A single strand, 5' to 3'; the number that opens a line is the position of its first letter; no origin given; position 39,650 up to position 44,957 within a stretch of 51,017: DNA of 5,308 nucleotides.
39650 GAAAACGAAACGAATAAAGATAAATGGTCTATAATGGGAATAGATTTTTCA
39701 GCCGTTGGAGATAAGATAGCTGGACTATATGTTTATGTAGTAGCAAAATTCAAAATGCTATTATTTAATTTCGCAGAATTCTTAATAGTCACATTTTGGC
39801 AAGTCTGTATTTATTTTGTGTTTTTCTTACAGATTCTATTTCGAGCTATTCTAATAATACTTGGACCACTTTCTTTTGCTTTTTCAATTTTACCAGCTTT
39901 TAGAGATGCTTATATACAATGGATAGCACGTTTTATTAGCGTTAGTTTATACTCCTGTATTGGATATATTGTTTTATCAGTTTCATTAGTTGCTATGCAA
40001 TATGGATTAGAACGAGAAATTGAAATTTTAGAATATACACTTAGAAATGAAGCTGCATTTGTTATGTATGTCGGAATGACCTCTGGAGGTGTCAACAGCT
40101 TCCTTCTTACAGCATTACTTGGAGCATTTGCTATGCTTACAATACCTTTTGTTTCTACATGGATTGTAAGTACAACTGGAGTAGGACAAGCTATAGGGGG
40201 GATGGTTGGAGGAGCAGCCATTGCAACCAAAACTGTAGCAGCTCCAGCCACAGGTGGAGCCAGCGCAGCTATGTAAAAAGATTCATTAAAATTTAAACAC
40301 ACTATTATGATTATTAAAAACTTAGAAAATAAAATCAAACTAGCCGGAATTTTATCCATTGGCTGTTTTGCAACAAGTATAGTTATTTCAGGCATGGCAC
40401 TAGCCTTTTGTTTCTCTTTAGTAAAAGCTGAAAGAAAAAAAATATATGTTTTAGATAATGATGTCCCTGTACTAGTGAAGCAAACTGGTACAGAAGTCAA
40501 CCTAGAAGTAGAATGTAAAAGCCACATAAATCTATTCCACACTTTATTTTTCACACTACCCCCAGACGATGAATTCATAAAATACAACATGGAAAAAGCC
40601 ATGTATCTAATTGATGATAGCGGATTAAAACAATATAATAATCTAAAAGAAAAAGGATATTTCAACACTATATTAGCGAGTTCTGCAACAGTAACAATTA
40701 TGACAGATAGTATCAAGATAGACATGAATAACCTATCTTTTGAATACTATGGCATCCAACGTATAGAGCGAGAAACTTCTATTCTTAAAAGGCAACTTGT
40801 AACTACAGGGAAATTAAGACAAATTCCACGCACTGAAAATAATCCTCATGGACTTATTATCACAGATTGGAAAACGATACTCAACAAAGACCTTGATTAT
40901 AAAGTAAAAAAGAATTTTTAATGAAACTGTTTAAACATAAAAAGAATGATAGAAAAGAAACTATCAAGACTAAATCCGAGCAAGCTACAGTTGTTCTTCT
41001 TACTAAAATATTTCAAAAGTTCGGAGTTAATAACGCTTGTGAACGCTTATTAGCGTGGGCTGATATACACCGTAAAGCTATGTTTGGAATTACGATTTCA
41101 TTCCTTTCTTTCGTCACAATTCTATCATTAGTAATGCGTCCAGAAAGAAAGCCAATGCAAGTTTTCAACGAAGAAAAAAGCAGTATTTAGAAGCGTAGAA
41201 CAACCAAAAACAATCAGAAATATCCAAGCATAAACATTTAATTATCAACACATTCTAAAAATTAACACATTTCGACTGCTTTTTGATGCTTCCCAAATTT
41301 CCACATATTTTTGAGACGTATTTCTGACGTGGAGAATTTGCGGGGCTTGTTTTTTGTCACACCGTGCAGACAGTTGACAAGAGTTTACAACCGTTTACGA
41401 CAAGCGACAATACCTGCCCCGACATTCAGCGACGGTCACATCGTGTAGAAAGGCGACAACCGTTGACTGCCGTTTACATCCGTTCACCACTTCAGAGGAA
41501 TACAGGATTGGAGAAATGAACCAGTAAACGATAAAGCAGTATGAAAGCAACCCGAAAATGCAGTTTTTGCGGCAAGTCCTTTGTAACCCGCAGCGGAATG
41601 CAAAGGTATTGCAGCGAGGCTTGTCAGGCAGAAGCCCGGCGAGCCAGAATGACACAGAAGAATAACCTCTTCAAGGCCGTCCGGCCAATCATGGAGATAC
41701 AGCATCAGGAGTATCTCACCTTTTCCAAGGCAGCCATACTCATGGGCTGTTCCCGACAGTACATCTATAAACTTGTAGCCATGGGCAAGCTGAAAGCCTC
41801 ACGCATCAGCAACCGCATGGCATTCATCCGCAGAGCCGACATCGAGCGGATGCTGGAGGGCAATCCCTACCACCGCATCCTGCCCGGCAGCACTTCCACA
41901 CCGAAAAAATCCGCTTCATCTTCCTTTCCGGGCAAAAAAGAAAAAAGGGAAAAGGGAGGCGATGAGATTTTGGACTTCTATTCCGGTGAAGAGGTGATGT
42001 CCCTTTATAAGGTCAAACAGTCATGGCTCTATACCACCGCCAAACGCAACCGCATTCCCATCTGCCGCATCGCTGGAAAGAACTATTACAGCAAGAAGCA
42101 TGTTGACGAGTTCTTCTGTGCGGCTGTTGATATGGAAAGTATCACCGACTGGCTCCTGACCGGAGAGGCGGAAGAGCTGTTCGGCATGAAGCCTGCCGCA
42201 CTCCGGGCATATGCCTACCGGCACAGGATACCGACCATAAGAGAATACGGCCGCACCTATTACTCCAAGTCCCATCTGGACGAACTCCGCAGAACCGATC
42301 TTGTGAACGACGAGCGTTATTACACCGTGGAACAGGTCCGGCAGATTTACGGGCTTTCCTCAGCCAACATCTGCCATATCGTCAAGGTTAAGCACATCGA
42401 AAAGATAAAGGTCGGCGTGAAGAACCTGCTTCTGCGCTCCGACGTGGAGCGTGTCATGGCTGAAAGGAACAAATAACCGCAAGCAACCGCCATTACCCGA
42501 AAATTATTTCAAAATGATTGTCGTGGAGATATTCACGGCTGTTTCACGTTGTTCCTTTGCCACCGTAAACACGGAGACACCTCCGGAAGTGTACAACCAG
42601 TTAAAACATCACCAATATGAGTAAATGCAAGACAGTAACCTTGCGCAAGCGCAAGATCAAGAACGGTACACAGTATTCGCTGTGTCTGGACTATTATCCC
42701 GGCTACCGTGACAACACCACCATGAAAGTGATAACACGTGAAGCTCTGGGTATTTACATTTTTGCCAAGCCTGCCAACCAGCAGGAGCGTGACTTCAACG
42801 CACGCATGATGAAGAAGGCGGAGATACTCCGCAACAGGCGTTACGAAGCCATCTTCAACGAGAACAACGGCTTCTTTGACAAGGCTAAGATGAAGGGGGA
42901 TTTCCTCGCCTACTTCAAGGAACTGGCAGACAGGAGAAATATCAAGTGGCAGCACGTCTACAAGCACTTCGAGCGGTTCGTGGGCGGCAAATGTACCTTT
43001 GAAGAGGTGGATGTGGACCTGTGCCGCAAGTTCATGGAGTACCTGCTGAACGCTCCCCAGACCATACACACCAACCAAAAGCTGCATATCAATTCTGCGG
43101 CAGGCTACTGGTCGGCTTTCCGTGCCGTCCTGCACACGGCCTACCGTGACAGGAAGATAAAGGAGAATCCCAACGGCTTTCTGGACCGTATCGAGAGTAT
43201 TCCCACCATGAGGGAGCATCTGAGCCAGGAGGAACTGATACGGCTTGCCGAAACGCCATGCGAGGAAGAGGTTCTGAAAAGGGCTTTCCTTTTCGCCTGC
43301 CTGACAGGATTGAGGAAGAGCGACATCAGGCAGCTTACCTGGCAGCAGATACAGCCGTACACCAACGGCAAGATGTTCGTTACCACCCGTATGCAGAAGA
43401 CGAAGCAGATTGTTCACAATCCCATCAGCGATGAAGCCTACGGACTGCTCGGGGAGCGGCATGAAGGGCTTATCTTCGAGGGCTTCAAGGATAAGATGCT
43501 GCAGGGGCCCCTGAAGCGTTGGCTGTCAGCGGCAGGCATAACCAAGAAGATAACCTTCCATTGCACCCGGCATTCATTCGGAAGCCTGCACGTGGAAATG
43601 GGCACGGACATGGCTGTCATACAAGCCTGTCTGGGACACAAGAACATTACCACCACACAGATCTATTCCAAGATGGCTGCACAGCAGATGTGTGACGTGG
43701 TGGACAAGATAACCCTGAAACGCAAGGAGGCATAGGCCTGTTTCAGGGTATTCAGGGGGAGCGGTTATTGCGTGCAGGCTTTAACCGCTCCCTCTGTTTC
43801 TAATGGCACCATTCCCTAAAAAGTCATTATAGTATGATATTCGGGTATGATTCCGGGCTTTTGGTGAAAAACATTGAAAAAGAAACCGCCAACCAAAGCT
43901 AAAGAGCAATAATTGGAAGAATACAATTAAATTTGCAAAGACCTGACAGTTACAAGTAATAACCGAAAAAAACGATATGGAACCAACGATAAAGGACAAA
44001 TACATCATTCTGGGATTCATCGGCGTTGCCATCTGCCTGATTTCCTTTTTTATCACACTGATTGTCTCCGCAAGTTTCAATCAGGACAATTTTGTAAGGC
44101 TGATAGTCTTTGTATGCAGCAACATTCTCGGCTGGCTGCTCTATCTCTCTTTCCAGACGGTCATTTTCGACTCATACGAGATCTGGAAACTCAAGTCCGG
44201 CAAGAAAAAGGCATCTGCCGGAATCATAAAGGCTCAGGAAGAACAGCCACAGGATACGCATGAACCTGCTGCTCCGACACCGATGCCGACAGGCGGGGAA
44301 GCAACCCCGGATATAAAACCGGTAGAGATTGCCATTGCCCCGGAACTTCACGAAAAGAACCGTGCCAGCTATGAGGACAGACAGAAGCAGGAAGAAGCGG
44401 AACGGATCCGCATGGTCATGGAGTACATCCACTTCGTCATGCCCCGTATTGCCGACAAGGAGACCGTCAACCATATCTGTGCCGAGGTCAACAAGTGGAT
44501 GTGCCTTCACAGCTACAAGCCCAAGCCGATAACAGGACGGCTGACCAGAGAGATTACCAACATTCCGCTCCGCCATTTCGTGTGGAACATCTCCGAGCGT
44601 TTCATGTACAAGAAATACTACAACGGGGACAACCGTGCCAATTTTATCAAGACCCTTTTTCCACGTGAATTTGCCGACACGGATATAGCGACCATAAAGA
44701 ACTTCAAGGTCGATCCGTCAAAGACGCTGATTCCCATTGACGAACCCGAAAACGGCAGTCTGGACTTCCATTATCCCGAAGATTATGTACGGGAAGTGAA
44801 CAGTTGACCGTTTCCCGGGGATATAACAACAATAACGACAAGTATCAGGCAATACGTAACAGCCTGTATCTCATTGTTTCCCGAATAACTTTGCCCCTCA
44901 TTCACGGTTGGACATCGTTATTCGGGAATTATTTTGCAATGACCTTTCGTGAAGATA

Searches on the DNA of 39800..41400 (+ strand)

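Call 10: search_dna_similar(query=window:39800-41400:+, collection=plasmids, mode=near, max_rows=30)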
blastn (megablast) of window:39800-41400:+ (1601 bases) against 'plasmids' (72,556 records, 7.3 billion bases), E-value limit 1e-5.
Records with a match: 34; places in all: 37; records where one place covers at least 80% of the query: 29.
Best place of each record, by identity: 90-95% 27; 80-90% 7.
By first word of the organism name: Bacteroides 29; Phocaeicola 5.
By predicted mobility (MOB-suite, as given by PLSDB): conjugative 29; non-mobilizable 4; mobilizable 1.
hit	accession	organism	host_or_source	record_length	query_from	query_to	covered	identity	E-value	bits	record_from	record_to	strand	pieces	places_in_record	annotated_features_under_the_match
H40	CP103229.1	Bacteroides faecis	Homo sapiens,cell culture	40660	1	1383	86%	93.4%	0e+0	2052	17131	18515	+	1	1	traK: conjugative transposon protein TraK | plasmid transfer protein | hypothetical protein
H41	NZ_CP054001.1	Bacteroides fragilis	Homo sapiens,transverse ...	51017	1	1383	86%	93.4%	0e+0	2047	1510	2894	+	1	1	traK: conjugative transposon protein TraK | plasmid transfer protein | hypothetical protein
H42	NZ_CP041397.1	Bacteroides ovatus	Homo sapiens,cell culture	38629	1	1383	86%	93.1%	0e+0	2025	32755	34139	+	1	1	traK: conjugative transposon protein TraK | plasmid transfer protein | hypothetical protein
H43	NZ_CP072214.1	Bacteroides xylanisolvens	Homo sapiens,cultured bacterial ...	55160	1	1383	86%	93.1%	0e+0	2025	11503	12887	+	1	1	traK: conjugative transposon protein TraK | plasmid transfer protein | hypothetical protein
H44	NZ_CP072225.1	Bacteroides thetaiotaomicron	Homo sapiens,cultured bacterial ...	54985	1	1383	86%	93.1%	0e+0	2025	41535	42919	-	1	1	traK: conjugative transposon protein TraK | plasmid transfer protein | hypothetical protein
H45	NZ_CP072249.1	Phocaeicola dorei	Homo sapiens,cultured bacterial ...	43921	1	1383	86%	93.1%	0e+0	2025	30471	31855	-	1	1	traK: conjugative transposon protein TraK | plasmid transfer protein | hypothetical protein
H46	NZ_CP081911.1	Phocaeicola vulgatus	Homo sapiens,Peritoneal Fluid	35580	1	1383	86%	93.1%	0e+0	2025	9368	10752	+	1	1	traK: conjugative transposon protein TraK | plasmid transfer protein | hypothetical protein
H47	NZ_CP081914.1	Bacteroides faecis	Homo sapiens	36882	1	1383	86%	93.1%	0e+0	2025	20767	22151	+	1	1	traK: conjugative transposon protein TraK | plasmid transfer protein | hypothetical protein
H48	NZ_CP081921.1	Bacteroides fragilis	Homo sapiens,blood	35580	1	1383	86%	93.1%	0e+0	2025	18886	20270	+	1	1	traK: conjugative transposon protein TraK | plasmid transfer protein | hypothetical protein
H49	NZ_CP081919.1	Bacteroides ovatus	Homo sapiens,blood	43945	1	1383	86%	93.1%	0e+0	2025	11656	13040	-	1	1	traK: conjugative transposon protein TraK | plasmid transfer protein | hypothetical protein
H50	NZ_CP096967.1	Phocaeicola vulgatus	whole organism,human feces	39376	1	1383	86%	93.1%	0e+0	2025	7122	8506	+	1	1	traK: conjugative transposon protein TraK | plasmid transfer protein | hypothetical protein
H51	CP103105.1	Bacteroides thetaiotaomicron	Homo sapiens,cell culture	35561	1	1383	86%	93.1%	0e+0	2025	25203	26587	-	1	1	traK: conjugative transposon protein TraK | plasmid transfer protein | hypothetical protein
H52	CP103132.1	Bacteroides ovatus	Homo sapiens,cell culture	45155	1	1383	86%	93.1%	0e+0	2025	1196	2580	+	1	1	traK: conjugative transposon protein TraK | plasmid transfer protein | hypothetical protein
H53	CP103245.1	Bacteroides fragilis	Homo sapiens,cell culture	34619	1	1383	86%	93.1%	0e+0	2025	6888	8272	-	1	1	traK: conjugative transposon protein TraK | plasmid transfer protein | hypothetical protein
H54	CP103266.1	Bacteroides fragilis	Homo sapiens,cell culture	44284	1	1383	86%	93.1%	0e+0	2025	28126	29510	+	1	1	traK: conjugative transposon protein TraK | plasmid transfer protein | hypothetical protein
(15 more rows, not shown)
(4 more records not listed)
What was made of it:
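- The ORF is conserved at this position in about 29 related plasmids (call 10).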

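Call 12: get_annotated_region(hit=H40, flank=2500)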
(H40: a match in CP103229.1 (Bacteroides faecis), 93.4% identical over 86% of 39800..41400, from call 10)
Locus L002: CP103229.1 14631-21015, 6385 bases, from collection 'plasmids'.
description: Bacteroides faecis strain BFG-554 plasmid unnamed1, complete sequence
organism: Bacteroides faecis (NCBI taxid 674529)
taxonomy: Bacteria; Bacteroidota; Bacteroidia; Bacteroidales; Bacteroidaceae; Bacteroides; Bacteroides faecis
host: -; source: Homo sapiens,cell culture; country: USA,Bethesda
typing (MOB-suite, as given by PLSDB): conjugative; replicon rep_cluster_663; relaxase MOBP; mating-pair formation MPF_T
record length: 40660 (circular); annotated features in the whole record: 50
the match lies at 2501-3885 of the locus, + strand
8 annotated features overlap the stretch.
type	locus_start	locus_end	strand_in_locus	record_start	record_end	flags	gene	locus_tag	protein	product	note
CDS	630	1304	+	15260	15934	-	-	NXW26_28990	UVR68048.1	plasmid transfer protein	-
CDS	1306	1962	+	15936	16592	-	-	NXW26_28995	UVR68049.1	hypothetical protein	-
CDS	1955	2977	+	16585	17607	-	-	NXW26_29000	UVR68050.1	plasmid transfer protein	-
CDS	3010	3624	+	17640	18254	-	traK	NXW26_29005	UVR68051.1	conjugative transposon protein TraK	-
CDS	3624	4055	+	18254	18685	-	-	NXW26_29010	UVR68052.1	hypothetical protein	-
CDS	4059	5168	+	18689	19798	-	traM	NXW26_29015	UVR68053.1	conjugative transposon protein TraM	-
CDS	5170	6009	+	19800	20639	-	traN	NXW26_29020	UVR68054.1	conjugative transposon protein TraN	-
CDS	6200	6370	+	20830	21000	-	-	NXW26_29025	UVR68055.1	hypothetical protein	-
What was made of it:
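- On TraL (as the name for the interrupted ORF): Relatives annotate it as 'hypothetical protein' (call 12).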

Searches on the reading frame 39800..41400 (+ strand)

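Call 19: search_protein_families(library=ncbifam, proteins=[L002:3624-4055:+], max_evalue=0.01)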
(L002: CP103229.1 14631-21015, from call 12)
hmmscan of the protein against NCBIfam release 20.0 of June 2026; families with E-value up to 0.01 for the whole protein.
L002:3624-4055:+ (143 aa): 0 families

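Call 46: search_protein_families(library=pfam, proteins=[L002:3624-4055:+], max_evalue=0.01)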
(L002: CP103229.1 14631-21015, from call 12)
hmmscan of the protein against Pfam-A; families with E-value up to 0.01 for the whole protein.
L002:3624-4055:+ (143 aa): 0 families

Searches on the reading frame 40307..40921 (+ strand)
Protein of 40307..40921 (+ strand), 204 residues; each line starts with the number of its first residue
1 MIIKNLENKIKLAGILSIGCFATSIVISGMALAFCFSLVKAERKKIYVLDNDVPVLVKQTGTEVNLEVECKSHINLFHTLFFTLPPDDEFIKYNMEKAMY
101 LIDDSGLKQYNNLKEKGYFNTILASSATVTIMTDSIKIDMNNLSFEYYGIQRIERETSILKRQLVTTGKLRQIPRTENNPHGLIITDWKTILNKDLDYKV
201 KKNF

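Call 29: search_protein_families(library=ncbifam, proteins=[window:40307-40921:+], max_evalue=0.001)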
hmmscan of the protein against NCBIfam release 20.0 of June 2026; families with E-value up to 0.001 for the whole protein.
window:40307-40921:+ (204 aa): 1 family
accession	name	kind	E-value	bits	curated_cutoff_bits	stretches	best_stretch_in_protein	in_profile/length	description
TIGR03781.1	Bac_Flav_CT_K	equivalog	1.1e-90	302.6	152.45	1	3-201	1-201/202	conjugative transposon protein TraK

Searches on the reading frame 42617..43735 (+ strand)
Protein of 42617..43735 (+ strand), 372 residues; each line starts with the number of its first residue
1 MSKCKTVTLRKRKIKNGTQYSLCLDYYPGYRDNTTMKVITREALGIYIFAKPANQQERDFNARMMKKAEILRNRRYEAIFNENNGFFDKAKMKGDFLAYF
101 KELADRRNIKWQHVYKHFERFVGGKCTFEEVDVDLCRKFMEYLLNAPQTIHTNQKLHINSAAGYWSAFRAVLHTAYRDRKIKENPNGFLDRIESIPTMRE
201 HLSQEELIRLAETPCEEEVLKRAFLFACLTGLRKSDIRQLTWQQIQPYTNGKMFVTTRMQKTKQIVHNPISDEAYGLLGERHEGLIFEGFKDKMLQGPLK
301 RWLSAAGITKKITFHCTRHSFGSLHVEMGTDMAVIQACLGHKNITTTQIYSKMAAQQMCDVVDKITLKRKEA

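Call 18: search_protein_families(library=pfam, proteins=[window:42617-43735:+], max_evalue=0.01)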
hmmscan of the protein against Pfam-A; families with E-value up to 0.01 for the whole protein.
window:42617-43735:+ (372 aa): 3 families
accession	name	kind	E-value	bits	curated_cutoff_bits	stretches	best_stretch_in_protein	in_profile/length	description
PF00589.27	Phage_integrase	-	2.9e-24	86.2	27.1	1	204-355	5-170/172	Phage integrase family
PF13102.12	Phage_int_SAM_5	-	1e-18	68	22.3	1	95-185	1-92/98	Phage integrase SAM-like domain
PF17293.8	Arm-DNA-bind_5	-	1.2e-06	29.3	22.6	1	7-78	1-68/87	Arm DNA-binding domain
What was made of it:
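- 42617..43735 (+): int, encoding a tyrosine integrase with an arm-DNA-binding domain. Pfam Phage_integrase, Phage_int_SAM_5 and Arm-DNA-bind_5 (call 18).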

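Call 19: search_protein_families(library=ncbifam, proteins=[window:42617-43735:+], max_evalue=0.01)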
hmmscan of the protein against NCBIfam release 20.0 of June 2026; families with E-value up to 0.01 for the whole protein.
window:42617-43735:+ (372 aa): 11 families
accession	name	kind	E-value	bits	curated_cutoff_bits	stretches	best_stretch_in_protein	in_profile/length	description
TIGR02225.1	recomb_XerD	equivalog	8.4e-20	71.3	329.6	1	299-364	220-285/290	site-specific tyrosine recombinase XerD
TIGR02224.1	recomb_XerC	equivalog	1.1e-19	70.9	335.15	1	127-364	40-288/295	tyrosine recombinase XerC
NF001399.0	PRK00283.1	subfamily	1.7e-19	70.2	279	1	151-364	63-294/300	tyrosine recombinase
NF040815.2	recomb_XerA_Arch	equivalog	4.5e-19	69.1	220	1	112-358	21-259/263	site-specific tyrosine recombinase/integron integrase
TIGR02249.1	integrase_gron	subfamily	1.8e-14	53.8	265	1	290-361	237-308/315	integron integrase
NF002331.0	PRK01287.1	subfamily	5.9e-11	41.9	371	1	299-363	257-322/365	site-specific tyrosine recombinase XerC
NF011946.0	PRK15417.1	equivalog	7.4e-10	38.5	435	1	291-357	253-319/337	integron integrase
NF003462.0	PRK05084.1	equivalog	1.4e-07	30.5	267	1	309-366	300-357/360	tyrosine recombinase XerS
NF007370.0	PRK09870.1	subfamily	4.5e-07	29.7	221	1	305-369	131-195/200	tyrosine-type DNA invertase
NF007371.0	PRK09871.1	subfamily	7e-06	25.7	222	1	306-364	127-185/198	tyrosine-type DNA invertase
NF040693.1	recomb_GmtY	equivalog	5e-05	22.7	340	1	313-358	392-437/441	gamma-mobile-trio recombinase GmtY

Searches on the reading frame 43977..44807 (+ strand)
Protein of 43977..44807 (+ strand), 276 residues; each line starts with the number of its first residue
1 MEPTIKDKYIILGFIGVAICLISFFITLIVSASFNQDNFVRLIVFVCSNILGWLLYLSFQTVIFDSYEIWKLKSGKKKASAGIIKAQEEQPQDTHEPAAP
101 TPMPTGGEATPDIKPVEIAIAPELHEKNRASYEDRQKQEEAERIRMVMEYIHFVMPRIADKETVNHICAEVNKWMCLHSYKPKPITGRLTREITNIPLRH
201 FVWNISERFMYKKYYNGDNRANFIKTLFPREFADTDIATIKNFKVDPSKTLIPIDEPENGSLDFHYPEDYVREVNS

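Call 18: search_protein_families(library=pfam, proteins=[window:43977-44807:+], max_evalue=0.01)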
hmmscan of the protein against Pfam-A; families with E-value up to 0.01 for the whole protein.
window:43977-44807:+ (276 aa): 0 families
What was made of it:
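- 43977..44807 (+): tnpC homologue. No Pfam hit (call 18).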

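Call 19: search_protein_families(library=ncbifam, proteins=[window:43977-44807:+], max_evalue=0.01)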
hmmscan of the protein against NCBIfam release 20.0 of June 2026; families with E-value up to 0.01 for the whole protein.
window:43977-44807:+ (276 aa): 0 families
